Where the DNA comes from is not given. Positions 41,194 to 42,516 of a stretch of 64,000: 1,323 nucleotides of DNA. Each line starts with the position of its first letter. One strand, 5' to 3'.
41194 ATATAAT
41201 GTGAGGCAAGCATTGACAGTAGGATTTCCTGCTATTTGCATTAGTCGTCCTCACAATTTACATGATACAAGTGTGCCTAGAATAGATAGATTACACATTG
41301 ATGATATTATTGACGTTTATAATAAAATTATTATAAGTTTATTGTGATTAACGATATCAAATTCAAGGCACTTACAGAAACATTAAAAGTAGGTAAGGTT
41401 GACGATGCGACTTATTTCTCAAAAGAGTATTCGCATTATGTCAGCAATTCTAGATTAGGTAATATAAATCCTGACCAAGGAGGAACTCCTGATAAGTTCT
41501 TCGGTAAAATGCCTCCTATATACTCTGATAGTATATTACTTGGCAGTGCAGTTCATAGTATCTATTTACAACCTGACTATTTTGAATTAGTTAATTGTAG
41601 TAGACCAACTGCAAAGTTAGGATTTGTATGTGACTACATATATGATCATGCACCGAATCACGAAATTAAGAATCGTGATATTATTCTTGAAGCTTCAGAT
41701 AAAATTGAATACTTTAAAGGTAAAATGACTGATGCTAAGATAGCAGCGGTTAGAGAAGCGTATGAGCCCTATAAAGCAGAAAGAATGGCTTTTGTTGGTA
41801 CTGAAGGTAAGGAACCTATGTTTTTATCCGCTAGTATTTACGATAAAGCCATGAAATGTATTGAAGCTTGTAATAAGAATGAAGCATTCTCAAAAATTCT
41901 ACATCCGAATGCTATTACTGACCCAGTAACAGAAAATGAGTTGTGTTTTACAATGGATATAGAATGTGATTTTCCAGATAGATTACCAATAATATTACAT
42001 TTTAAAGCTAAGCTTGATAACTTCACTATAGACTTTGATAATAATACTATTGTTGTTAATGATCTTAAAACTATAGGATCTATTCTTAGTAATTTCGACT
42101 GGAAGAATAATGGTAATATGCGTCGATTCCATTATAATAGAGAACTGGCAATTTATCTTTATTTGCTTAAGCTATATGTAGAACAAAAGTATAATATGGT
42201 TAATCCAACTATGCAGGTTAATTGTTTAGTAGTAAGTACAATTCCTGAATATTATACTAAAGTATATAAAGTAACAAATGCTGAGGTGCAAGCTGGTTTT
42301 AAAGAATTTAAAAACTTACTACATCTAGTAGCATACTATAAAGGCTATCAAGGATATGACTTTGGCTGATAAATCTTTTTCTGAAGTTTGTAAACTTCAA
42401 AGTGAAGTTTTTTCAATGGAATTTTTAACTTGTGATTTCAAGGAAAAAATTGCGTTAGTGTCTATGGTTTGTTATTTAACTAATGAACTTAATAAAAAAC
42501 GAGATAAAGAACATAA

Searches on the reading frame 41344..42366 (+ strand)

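Call 64: search_protein_families(library=pfam, proteins=[window:41344-42366:+], max_evalue=0.001)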
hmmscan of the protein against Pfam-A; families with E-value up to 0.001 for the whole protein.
window:41344-42366:+ (341 aa): 1 family
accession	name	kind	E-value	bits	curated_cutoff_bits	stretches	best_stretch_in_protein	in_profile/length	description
PF12684.13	DUF3799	-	3.9e-08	33.8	26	1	140-328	47-210/233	PDDEXK-like domain of unknown function (DUF3799)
